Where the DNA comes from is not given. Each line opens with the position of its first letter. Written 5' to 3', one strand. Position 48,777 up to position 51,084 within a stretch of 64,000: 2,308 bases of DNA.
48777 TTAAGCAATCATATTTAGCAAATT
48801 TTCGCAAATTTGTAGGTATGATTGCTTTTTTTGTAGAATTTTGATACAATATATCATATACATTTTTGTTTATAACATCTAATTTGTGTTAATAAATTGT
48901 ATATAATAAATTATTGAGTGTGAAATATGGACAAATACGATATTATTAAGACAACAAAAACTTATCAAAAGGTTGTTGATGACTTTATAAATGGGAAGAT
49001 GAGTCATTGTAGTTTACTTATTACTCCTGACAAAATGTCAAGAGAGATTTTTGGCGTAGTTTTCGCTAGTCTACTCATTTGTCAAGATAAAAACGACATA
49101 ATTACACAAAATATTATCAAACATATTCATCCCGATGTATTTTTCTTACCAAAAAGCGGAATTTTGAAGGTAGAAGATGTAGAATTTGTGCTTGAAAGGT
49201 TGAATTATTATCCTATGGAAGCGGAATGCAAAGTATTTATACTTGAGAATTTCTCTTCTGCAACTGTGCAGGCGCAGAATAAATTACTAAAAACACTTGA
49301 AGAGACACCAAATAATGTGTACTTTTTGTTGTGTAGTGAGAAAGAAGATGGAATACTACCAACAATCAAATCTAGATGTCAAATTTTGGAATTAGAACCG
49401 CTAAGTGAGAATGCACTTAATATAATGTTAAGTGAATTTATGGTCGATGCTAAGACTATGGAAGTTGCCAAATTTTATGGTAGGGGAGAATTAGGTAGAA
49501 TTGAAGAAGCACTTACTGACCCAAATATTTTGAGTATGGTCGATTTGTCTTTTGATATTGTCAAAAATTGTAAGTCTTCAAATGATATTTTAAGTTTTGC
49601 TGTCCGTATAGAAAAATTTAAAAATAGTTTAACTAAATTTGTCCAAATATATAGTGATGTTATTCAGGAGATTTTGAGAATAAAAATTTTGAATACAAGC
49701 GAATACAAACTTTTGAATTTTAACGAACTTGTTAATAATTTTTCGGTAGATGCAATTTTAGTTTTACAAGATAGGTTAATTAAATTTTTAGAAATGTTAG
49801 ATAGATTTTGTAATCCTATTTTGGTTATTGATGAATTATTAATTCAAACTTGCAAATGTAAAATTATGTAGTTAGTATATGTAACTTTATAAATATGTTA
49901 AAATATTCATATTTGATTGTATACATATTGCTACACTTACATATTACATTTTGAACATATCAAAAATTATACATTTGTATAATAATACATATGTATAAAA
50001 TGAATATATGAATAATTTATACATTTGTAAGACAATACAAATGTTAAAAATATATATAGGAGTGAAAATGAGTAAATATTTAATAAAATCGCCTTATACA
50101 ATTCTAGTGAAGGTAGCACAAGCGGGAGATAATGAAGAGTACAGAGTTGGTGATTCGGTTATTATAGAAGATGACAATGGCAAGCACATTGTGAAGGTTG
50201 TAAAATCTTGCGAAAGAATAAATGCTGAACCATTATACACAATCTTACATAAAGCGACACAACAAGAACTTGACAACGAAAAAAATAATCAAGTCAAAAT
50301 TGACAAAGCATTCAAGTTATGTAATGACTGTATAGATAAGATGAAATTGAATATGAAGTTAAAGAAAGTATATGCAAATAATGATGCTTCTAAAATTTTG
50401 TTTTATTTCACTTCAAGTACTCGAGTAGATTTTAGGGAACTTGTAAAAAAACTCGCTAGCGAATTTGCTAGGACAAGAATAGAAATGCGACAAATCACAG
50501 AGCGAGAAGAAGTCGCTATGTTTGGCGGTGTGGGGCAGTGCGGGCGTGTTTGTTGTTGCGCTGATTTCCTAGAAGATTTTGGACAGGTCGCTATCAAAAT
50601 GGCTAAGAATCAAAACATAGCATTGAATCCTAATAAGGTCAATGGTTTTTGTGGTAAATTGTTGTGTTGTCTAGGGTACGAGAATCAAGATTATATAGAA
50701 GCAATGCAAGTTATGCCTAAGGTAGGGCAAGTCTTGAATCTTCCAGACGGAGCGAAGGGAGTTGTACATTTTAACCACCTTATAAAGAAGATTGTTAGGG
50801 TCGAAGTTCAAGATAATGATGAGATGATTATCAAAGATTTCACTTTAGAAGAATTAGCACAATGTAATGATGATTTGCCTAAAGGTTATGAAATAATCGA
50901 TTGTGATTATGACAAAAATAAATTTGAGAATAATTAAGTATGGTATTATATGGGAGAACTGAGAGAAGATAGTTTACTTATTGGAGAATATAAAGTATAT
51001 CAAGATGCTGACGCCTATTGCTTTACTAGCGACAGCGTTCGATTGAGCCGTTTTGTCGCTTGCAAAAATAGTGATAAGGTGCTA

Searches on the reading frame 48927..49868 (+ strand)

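Call 23: search_protein_families(library=ncbifam, proteins=[window:48927-49868:+])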
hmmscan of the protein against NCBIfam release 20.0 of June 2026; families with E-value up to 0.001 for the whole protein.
window:48927-49868:+ (314 aa): 61 families (the best 25 are shown)
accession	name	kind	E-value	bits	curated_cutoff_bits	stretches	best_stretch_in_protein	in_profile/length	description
TIGR00678.1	holB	equivalog_domain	8.4e-33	113.6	180.6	1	16-176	4-172/188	DNA polymerase III subunit delta'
NF004047.0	PRK05564.1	equivalog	1.3e-30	106.5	282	1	1-307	1-309/313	DNA polymerase III subunit delta'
NF005972.1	PRK08058.1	equivalog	5.1e-26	91.6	340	1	18-180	19-189/328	DNA polymerase III subunit delta'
NF005926.0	PRK07940.1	equivalog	5.3e-23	81.9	300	1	21-227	32-243/394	DNA polymerase III subunit delta'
NF005638.0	PRK07399.1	subfamily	2e-20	73.1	230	1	79-181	106-207/317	DNA polymerase III subunit delta'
TIGR02397.1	dnaX_nterm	equivalog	6.9e-19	68.3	250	1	46-171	56-188/355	DNA polymerase III subunit gamma/tau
NF005362.0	PRK06871.1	equivalog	2.2e-18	66.5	456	1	10-181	9-190/327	DNA polymerase III subunit delta'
NF004310.0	PRK05707.1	equivalog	8.9e-18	64.8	280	1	14-311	13-324/328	DNA polymerase III subunit delta'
NF011523.0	PRK14962.1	equivalog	5.3e-17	61.7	576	1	10-178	20-194/474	DNA polymerase III subunits gamma and tau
NF005677.0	PRK07471.1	equivalog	1.1e-16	60.9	252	1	81-182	122-223/366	DNA polymerase III subunit delta'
NF005941.0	PRK07993.1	equivalog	1.8e-16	60.6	477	1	11-284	9-293/334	DNA polymerase III subunit delta'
NF006430.0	PRK08699.1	equivalog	2.5e-16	59.5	481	1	80-306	93-315/325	DNA polymerase III subunit delta'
NF011514.0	PRK14953.1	equivalog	7.3e-16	58.1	536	1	78-171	97-190/488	DNA polymerase III subunits gamma and tau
NF011522.0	PRK14961.1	equivalog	3.5e-15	55.7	562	1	16-174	28-193/363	DNA polymerase III subunits gamma and tau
NF004962.0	PRK06305.1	equivalog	4.5e-15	55.8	559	1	82-178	103-198/465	DNA polymerase III subunits gamma and tau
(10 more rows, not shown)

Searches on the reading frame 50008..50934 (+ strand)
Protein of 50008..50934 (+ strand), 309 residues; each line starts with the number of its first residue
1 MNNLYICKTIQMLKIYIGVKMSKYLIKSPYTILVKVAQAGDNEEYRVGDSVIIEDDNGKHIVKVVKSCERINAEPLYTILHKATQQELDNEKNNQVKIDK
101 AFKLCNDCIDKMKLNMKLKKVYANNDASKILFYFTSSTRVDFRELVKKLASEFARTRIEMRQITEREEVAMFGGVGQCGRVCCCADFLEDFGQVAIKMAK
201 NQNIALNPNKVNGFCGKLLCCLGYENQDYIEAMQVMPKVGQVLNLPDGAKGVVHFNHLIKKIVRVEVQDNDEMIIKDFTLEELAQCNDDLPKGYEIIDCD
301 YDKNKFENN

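Call 23: search_protein_families(library=ncbifam, proteins=[window:50008-50934:+])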
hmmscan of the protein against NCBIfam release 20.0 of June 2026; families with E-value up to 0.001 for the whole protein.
window:50008-50934:+ (309 aa): 1 family
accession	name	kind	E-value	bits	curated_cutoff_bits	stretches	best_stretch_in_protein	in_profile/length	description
NF041131.1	RicT_YaaT_fam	subfamily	6.9e-70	234.9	70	1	49-257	1-212/213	regulatory iron-sulfur-containing complex subunit RicT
